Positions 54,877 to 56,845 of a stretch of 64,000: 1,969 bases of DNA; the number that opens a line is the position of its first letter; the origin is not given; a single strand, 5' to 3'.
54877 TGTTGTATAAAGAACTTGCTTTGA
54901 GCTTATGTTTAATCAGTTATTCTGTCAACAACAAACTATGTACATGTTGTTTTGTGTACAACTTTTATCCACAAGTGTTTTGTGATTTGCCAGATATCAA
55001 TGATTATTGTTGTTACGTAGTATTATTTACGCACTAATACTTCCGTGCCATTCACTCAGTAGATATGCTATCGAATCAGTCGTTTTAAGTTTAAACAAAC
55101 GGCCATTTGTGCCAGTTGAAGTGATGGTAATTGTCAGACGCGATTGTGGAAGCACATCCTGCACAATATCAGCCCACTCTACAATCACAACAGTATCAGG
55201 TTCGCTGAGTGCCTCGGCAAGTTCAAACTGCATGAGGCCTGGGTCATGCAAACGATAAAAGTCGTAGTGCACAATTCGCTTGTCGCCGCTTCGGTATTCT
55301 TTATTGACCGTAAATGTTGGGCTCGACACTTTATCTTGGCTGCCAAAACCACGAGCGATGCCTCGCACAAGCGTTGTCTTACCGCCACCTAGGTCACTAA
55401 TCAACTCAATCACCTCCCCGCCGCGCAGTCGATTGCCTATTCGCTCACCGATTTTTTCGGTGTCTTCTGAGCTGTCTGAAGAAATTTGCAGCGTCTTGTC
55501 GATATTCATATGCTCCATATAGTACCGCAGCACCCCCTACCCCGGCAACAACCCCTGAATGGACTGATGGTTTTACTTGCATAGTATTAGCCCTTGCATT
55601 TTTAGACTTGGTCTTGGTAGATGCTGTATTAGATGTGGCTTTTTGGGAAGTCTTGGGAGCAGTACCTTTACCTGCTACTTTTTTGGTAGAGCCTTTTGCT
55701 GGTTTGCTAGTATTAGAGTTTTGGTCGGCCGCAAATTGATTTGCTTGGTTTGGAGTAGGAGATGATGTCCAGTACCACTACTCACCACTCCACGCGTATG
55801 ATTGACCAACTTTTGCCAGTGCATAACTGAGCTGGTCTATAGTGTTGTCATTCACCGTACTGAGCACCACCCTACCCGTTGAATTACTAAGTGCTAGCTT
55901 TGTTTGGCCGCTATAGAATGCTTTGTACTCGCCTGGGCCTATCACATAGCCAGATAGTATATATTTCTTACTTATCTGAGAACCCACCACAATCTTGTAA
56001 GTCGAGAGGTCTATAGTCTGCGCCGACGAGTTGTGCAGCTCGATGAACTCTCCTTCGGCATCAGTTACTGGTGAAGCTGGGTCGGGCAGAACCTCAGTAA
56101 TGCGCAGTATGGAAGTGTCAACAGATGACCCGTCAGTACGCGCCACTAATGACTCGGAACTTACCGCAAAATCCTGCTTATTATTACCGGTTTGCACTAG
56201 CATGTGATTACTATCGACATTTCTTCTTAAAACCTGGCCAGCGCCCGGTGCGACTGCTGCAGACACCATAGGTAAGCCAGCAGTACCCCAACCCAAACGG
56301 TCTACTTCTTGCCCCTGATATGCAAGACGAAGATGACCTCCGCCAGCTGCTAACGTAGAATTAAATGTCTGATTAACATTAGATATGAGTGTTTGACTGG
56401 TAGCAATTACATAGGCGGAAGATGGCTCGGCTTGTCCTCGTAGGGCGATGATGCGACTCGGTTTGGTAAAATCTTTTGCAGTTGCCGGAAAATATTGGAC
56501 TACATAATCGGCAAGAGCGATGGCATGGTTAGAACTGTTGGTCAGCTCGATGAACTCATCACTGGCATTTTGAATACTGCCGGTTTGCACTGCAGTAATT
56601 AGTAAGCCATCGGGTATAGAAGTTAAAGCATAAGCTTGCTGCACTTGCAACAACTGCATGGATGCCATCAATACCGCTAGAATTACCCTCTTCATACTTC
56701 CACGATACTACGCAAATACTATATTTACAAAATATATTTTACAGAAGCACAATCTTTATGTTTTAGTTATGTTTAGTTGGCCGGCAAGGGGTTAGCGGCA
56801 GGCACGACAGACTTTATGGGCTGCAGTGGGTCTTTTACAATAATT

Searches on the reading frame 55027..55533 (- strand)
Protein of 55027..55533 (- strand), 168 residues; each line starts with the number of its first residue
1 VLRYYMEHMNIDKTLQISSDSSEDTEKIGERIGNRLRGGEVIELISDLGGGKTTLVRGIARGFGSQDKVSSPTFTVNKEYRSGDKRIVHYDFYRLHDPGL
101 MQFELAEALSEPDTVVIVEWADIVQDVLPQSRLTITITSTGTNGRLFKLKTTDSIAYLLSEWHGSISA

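Call 5: search_protein_families(library=pfam, proteins=[window:55027-55533:-])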
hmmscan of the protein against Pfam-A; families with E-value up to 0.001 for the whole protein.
window:55027-55533:- (168 aa): 1 family
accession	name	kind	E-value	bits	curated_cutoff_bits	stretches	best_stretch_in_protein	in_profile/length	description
PF02367.23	TsaE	-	3.4e-33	114.8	26.6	1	20-144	2-125/128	Threonylcarbamoyl adenosine biosynthesis protein TsaE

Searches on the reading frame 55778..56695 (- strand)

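Call 5: search_protein_families(library=pfam, proteins=[window:55778-56695:-])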
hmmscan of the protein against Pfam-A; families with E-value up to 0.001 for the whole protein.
window:55778-56695:- (305 aa): 1 family
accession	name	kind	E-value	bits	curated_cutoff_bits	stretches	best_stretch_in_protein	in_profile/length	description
PF00932.25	LTD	-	6.1e-25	88.2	34.3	2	196-291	7-107/109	Lamin Tail Domain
